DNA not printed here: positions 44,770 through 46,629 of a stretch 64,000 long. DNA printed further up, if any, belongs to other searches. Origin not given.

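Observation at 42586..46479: Glycosylation gene neighbourhoods around the pilus loci: paralogous MKNWWQ GT-C enzymes, GT4 pair, GT2 and a Wzy_C/PglL-like ligase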

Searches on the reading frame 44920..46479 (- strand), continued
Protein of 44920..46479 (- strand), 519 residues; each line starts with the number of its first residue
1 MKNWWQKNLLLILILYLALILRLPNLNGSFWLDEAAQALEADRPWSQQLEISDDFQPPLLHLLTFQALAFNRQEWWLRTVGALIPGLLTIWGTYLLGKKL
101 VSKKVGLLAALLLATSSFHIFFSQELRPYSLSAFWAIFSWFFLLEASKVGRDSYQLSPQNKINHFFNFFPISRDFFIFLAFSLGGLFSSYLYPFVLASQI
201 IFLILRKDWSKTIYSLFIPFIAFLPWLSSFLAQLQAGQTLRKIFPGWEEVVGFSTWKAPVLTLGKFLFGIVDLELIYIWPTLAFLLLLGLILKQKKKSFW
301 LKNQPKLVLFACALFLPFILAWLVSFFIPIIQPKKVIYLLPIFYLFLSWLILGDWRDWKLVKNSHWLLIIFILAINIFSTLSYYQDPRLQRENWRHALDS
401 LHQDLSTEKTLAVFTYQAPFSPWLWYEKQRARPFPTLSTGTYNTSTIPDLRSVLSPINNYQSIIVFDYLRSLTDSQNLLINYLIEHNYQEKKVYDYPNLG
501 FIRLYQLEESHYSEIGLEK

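Call 60: search_protein_families(library=pfam, proteins=[L016:10499-11953:+, L018:7597-8880:+, L025:6903-7742:-, L025:1038-2180:-, L025:7687-8946:-, L003:18447-20087:+, L003:6803-9955:+], max_evalue=0.01)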
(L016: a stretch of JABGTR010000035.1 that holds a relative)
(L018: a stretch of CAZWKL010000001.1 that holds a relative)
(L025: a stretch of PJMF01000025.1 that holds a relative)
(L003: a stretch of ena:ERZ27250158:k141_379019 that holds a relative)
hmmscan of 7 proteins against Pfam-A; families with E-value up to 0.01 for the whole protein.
L016:10499-11953:+ (484 aa): 1 family
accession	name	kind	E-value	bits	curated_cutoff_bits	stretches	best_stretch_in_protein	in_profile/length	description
PF02366.24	PMT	-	7.9e-05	22.8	22.7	1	100-217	84-200/245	Dolichyl-phosphate-mannose-protein mannosyltransferase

L018:7597-8880:+ (427 aa): 1 family
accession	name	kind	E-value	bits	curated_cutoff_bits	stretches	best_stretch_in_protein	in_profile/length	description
PF01943.22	Polysacc_synt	-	6e-16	59.1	28.2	1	21-287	9-273/274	Polysaccharide biosynthesis protein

L025:6903-7742:- (279 aa): 4 families
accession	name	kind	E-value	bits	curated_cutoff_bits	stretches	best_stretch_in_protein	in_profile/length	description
PF00535.33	Glycos_transf_2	-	7.8e-25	88.2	23.3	1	25-189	1-166/168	Glycosyl transferase family 2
PF13641.12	Glyco_tranf_2_3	-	5.3e-05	23.8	27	1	24-126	3-109/230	Glycosyltransferase like family 2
PF10111.15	Glyco_tranf_2_2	-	7.8e-05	22.7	27.3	1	25-112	1-90/276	Glycosyltransferase like family 2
PF13506.12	Glyco_transf_21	-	0.0043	17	21.7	1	91-137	18-64/174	Glycosyl transferase family 21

L025:1038-2180:- (380 aa): 3 families
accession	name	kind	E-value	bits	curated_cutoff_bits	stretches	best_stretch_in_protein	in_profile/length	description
PF01041.23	DegT_DnrJ_EryC1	-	3.8e-90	303.1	19.8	1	13-371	6-359/360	DegT/DnrJ/EryC1/StrS aminotransferase family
PF00155.27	Aminotran_1_2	-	1.2e-10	41.5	19.7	1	35-159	49-191/361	Aminotransferase class I and II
PF00266.25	Aminotran_5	-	0.00017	21.1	21.5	1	47-160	61-182/371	Aminotransferase class-V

L025:7687-8946:- (419 aa): 0 families

L003:18447-20087:+ (546 aa): 2 families
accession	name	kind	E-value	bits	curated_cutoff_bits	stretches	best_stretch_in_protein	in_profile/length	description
PF04932.20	Wzy_C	-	5e-06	26.8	31.7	1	415-476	81-148/149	O-Antigen ligase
PF25727.1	UL74A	-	0.0052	16.9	27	1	286-309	24-47/54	Cytomegalovirus UL74A protein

L003:6803-9955:+ (1050 aa): 1 family
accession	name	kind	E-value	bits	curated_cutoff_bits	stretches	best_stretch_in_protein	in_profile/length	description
PF04932.20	Wzy_C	-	3.5e-12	46.8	31.7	1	229-396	2-149/149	O-Antigen ligase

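Call 92: fold_search(model_id=the predicted structure, library=pdb)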
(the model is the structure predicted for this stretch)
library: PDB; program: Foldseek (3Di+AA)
matches with E <= 10: 416; with E <= 0.001: 25
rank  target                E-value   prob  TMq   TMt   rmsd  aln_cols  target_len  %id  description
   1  8agb_A                4.9e-08  1.00  0.49  0.42  12.9       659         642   14  Structure of yeast oligosaccharylransferase complex with lipid-linked oligosaccharide bound (released 2022-12-07)
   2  6ezn_F                5.2e-08  1.00  0.51  0.42  13.4       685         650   13  Cryo-EM structure of the yeast oligosaccharyltransferase (OST) complex (released 2018-01-17)
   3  7oci_F                5.9e-08  1.00  0.51  0.43  12.4       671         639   14  Cryo-EM structure of yeast Ost6p containing oligosaccharyltransferase complex (released 2022-02-16)
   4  8agc_A                7.4e-08  1.00  0.49  0.39  13.6       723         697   13  Structure of yeast oligosaccharylransferase complex with lipid-linked oligosaccharide and non-acceptor peptide bound (released 2022-12-07)
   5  6c26_A                8.1e-08  1.00  0.50  0.42  13.4       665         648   14  The Cryo-EM structure of a eukaryotic oligosaccharyl transferase complex (released 2018-01-31)
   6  8age_A                1.5e-07  1.00  0.50  0.42  12.3       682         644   14  Structure of yeast oligosaccharylransferase complex with acceptor peptide bound (released 2022-12-07)
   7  9s6t_A                5.5e-07  1.00  0.55  0.58   7.5       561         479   13  Ternary cryo-EM structure of chicken ALG12 with Dol25-PP-GlcNAc2Man7, Dol25-P-Man, and Fab (released 2026-03-18)
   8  7e9s_A                6.3e-07  1.00  0.48  0.32  14.2       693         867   15  Archaeal oligosaccharyltransferase AglB from Archaeoglobus fulgidus in complex with an inhibitory peptide and a dolich (released 2021-09-08)
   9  9n9j_I                7.9e-07  1.00  0.52  0.41  12.8       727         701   11  Structure of a GRP94 folding intermediate engaged with a CCDC134- and FKBP11-bound secretory translocon (released 2025-11-19)
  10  6s7t_A                1.3e-06  1.00  0.48  0.38  10.5       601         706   12  Cryo-EM structure of human oligosaccharyltransferase complex OST-B (released 2019-12-18)
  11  6ftg_5                1.3e-06  1.00  0.51  0.43  15.0       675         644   12  Subtomogram average of OST-containing ribosome-translocon complexes from canine rough microsomal membranes (released 2018-03-21)
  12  3waj                  1.9e-06  1.00  0.44  0.31  15.8       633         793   14  Crystal structure of the Archaeoglobus fulgidus oligosaccharyltransferase (O29867_ARCFU) complex with Zn and sulfate (released 2013-10-30)
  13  5gmy_A                2.2e-06  1.00  0.47  0.31  15.4       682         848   13  Crystal structure of the Archaeoglobus fulgidus oligosaccharyltransferase (O29867_ARCFU) tethered with an acceptor pep (released 2017-02-01)
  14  8b6l_I                3.9e-06  1.00  0.48  0.38  18.0       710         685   13  Subtomogram average of the human Sec61-TRAP-OSTA-translocon (released 2022-12-07)
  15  3wak                  5.8e-06  1.00  0.46  0.31  15.6       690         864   14  Crystal structure of the Archaeoglobus fulgidus oligosaccharyltransferase (O29867_ARCFU) in the apo form (released 2013-10-30)
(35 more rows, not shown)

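Call 97: search_protein_families(library=ncbifam, proteins=[L003:17448-18434:+, L003:15914-16495:+, L003:4027-4977:-, L025:1038-2180:-, L018:7597-8880:+, L016:10499-11953:+], max_evalue=0.00001)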
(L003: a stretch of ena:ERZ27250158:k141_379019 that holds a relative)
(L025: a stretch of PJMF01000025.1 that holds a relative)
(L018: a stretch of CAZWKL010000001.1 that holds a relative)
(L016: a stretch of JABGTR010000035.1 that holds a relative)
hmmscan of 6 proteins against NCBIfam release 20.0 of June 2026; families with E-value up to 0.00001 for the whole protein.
L003:17448-18434:+ (328 aa): 15 families
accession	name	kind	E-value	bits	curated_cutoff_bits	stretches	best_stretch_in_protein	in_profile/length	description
TIGR01556.1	rhamnosyltran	subfamily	3e-17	62.7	200.55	2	31-112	15-95/281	rhamnosyltransferase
TIGR03965.1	mycofact_glyco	equivalog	1.2e-15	57.4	280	1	35-113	103-181/467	mycofactocin biosynthesis glycosyltransferase MftF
TIGR03937.1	PgaC_IcaA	equivalog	5e-15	55.4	422.3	1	3-114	47-153/407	poly-beta-1,6-N-acetyl-D-glucosamine synthase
NF041875.1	EPS_EpsD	equivalog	1.1e-14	54.6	370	1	31-109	25-102/325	exopolysaccharide biosynthesis glycosyltransferase EpsD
NF047683.1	TeichurnBiosyTuaG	equivalog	1.4e-12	47.9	400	1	3-109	8-109/252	teichuronic acid biosynthesis protein TuaG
TIGR04009.1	wcaE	equivalog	3.1e-11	43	369.2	1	1-101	1-97/248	colanic acid biosynthesis glycosyltransferase WcaE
NF038302.1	EPS_HpsE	equivalog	3.5e-10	39.3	300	1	2-106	2-106/307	hormogonium polysaccharide biosynthesis glycosyltransferase HpsE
TIGR03111.1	glyc2_xrt_Gpos1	hypoth_equivalog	5.9e-10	38.5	363.95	1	3-132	51-178/439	TIGR03111 family XrtG-associated glycosyltransferase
NF007482.0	PRK10073.1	equivalog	1.8e-09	37.1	423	1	3-109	8-108/334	glycosyltransferase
TIGR04283.1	glyco_like_mftF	equivalog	7.2e-09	35.5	182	1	33-111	24-97/221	TIGR04283 family arsenosugar biosynthesis glycosyltransferase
NF053739.1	GlytfEpsEBac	equivalog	1.3e-08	34.2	450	1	34-112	28-108/265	glycosyltransferase EpsE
NF050050.1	ProtGlycPglI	equivalog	5.7e-08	32.5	500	1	3-111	4-108/306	GalNAc(5)-diNAcBac-PP-undecaprenol beta-1,3-glucosyltransferase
NF041394.1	GtaseAglG_Halo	equivalog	1.2e-07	31.4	440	1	35-113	31-109/304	glucosyl-dolichyl phosphate glucuronosyltransferase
NF038299.1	EPS_HpsN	equivalog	1.6e-06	27.3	425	0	5-115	5-110/317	hormogonium polysaccharide biosynthesis glycosyltransferase HpsN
NF047588.1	GlcsyltransPgfSStrep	equivalog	1.7e-06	27.5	500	1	1-111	1-110/308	glycosyltransferase PgfS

L003:15914-16495:+ (193 aa): 36 families (the best 25 are shown)
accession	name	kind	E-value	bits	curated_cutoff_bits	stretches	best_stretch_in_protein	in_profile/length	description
NF007797.0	PRK10502.1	subfamily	1.1e-26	93.6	192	1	30-179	39-181/183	WcaF family extracellular polysaccharide biosynthesis acetyltransferase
TIGR03308.1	phn_thr-fam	hypoth_equivalog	7.3e-20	71.7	201.65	1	122-186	107-171/204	phosphonate metabolim protein, transferase hexapeptide repeat family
NF058585.1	HptprglPActTf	PfamEq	1e-18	67.5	300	1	123-180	106-163/172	heptaprenylglyceryl phosphate O-acetyltransferase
TIGR04008.1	WcaF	equivalog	4.7e-17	62.4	326.3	1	33-177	41-178/180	colanic acid biosynthesis acetyltransferase WcaF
NF038307.1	EPS_acetyl_HpsU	equivalog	8.6e-17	61.3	305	1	31-172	39-173/178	hormogonium polysaccharide biosynthesis acetyltransferase HpsU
TIGR03532.1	DapD_Ac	equivalog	1.4e-16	60.8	231.75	1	53-178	107-215/231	2,3,4,5-tetrahydropyridine-2,6-dicarboxylate N-acetyltransferase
TIGR03570.1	NeuD_NnaD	subfamily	2.7e-16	59.8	160.8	1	92-171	119-201/202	NeuD/PglB/VioB family sugar acetyltransferase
NF000311.1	Vat_ABCDEFH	equivalog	9.6e-16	57.9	300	1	111-182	98-169/201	Vat family streptogramin A O-acetyltransferase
NF007499.0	PRK10092.1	equivalog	2e-15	57.1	314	1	91-174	94-180/183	maltose O-acetyltransferase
NF033468.1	stregram_VatI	exception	2.9e-15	56.6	415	1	113-181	102-170/208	streptogramin A O-acetyltransferase Vat(I)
NF007076.0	PRK09527.1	equivalog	3.4e-15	56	347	1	92-184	97-192/203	galactoside O-acetyltransferase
NF007240.0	PRK09677.1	equivalog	8.3e-15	54.8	243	1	91-177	86-184/192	putative lipopolysaccharide biosynthesis O-acetyl transferase WbbJ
NF000504.1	stregram_VatH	exception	1.6e-14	54.3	475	1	109-177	103-171/216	streptogramin A O-acetyltransferase Vat(H)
NF000490.1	chloram_CatB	equivalog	3.2e-14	52.8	350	1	123-178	110-165/210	type B chloramphenicol O-acetyltransferase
NF041874.1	EPS_EpsC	equivalog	1.9e-13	50.5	150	1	90-174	81-164/168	serine O-acetyltransferase EpsC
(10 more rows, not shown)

L003:4027-4977:- (316 aa): 34 families (the best 25 are shown)
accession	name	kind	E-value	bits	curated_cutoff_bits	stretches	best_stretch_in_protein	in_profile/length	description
TIGR02622.1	CDP_4_6_dhtase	equivalog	3.3e-67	227.1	278.45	1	3-314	2-331/352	CDP-glucose 4,6-dehydratase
TIGR01181.1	dTDP_gluc_dehyt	equivalog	8.1e-54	182.8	365.1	1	7-315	1-313/321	dTDP-glucose 4,6-dehydratase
TIGR04180.1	EDH_00030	hypoth_equivalog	1.1e-45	155.9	475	1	8-299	1-295/297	NAD-dependent 4,6-dehydratase LegB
TIGR01179.1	galE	equivalog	3.3e-43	147.8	262.3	1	7-315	1-327/332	UDP-glucose 4-epimerase GalE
NF007582.0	PRK10217.1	equivalog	1.5e-33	116.4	698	1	6-314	2-332/355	dTDP-glucose 4,6-dehydratase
NF007490.0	PRK10084.1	subfamily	5.2e-30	104.6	649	1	7-314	2-335/361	dTDP-glucose 4,6-dehydratase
NF007956.0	PRK10675.1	subfamily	1.1e-25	90.5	394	2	7-178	2-177/338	UDP-glucose 4-epimerase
NF011728.1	PRK15181.1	equivalog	7.3e-23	81.1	760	1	5-314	15-338/348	Vi polysaccharide biosynthesis UDP-N-acetylglucosaminuronic acid C-4 epimerase TviC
TIGR02197.1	heptose_epim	equivalog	1.5e-21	76.9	274.6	1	8-314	1-314/316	ADP-glyceromanno-heptose 6-epimerase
NF047922.1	GDPFucSynFcl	equivalog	4.2e-17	62.6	500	1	4-314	1-302/308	GDP-L-fucose synthase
TIGR03466.1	HpnA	hypoth_equivalog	1.7e-16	60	367.65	1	7-274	2-256/327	hopanoid-associated sugar epimerase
NF043036.1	ErythonDh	equivalog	3e-16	59.5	325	1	7-166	2-164/321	D-erythronate dehydrogenase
TIGR03589.1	PseB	equivalog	4.9e-15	55.3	407.75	1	3-135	2-133/324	UDP-N-acetylglucosamine 4,6-dehydratase (inverting)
NF042422.1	oxyalk_red_OleD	equivalog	1.8e-14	53.9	580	1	7-269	2-255/329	2-alkyl-3-oxoalkanoate reductase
TIGR01472.1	gmd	equivalog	2.4e-14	53.3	415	1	6-271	1-275/342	GDP-mannose 4,6-dehydratase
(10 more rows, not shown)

L025:1038-2180:- (380 aa): 18 families
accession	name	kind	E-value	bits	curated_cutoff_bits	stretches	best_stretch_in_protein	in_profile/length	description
NF008687.0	PRK11706.1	equivalog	6.2e-188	624.2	375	1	3-375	2-374/375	dTDP-4-amino-4,6-dideoxygalactose transaminase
TIGR02379.1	ECA_wecE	subfamily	3.8e-186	618.3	434.85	1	3-375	2-375/376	dTDP-4-amino-4,6-dideoxy-D-glucose transaminase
TIGR03588.1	PseC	equivalog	4.5e-67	226.6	423.5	1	34-374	32-379/380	UDP-4-amino-4,6-dideoxy-N-acetyl-beta-L-altrosamine transaminase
NF008658.2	PRK11658.1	equivalog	1.3e-62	211.6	631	1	3-376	5-378/379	UDP-4-amino-4-deoxy-L-arabinose aminotransferase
TIGR04181.1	NHT_00031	hypoth_equivalog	1e-57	195.6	420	1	3-354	1-357/359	LegC family aminotransferase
NF011936.0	PRK15407.1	equivalog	2.3e-43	148.5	423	2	29-210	62-251/440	lipopolysaccharide biosynthesis protein RfbH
TIGR04427.1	PLP_DesI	equivalog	3.4e-38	131.8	650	1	41-370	61-378/390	dTDP-4-dehydro-6-deoxyglucose aminotransferase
NF005816.0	PRK07682.1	equivalog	3.8e-10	38.9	620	1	50-154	93-203/390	aminotransferase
NF005817.0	PRK07683.1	equivalog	7.9e-10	38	575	1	48-153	90-200/387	aminotransferase A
NF041364.1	GntC_guanitoxin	equivalog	2.1e-08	33.4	415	1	48-155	61-175/356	guanitoxin biosynthesis PLP-dependent (S)-gamma-hydroxy-L-arginine cyclodehydratase GntC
NF006488.0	PRK08912.1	equivalog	4.9e-08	32.3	498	1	49-151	89-196/387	aminotransferase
NF004621.0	PRK05957.1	equivalog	1.3e-07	30.7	498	1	61-160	102-206/389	pyridoxal phosphate-dependent aminotransferase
NF004975.0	PRK06348.1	equivalog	3.3e-07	29.6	549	1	57-162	96-210/384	pyridoxal phosphate-dependent aminotransferase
NF006569.0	PRK09082.1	subfamily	8.1e-07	28.5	420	1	49-153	93-202/386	methionine aminotransferase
NF004770.0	PRK06108.1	subfamily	1.9e-06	27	422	1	43-157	92-213/396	pyridoxal phosphate-dependent aminotransferase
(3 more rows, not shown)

L018:7597-8880:+ (427 aa): 0 families

L016:10499-11953:+ (484 aa): 0 families

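Call 105: search_protein_representatives(alignment_id=A1)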
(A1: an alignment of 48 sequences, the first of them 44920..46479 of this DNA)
Query: 48 sequences, 507 profile positions. Proteins with E-value up to 0.001 (for the whole library): 35018; up to 1e-10: 15238; up to 1e-30: 769. The best 150 are listed.
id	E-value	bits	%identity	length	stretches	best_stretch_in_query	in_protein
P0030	2.4e-210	716.0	-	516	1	1-503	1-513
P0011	3.7e-208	708.8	-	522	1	1-500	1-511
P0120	1.8e-193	660.4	-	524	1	10-502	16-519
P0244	6.0e-191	652.1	-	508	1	3-505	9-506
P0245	3.0e-189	646.5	-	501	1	8-500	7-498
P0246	3.5e-189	646.2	-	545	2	198-502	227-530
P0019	1.8e-188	643.9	-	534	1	3-495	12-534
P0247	6.3e-186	635.5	-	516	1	2-504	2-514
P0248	1.3e-185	634.5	-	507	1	9-503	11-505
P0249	8.7e-185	631.7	-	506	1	7-504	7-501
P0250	1.6e-183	627.6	-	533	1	7-498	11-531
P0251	2.5e-183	626.9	-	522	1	9-501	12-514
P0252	1.7e-182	624.2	-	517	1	5-504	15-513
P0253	2.0e-182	624.0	-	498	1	4-505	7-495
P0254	2.2e-182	623.8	-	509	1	10-503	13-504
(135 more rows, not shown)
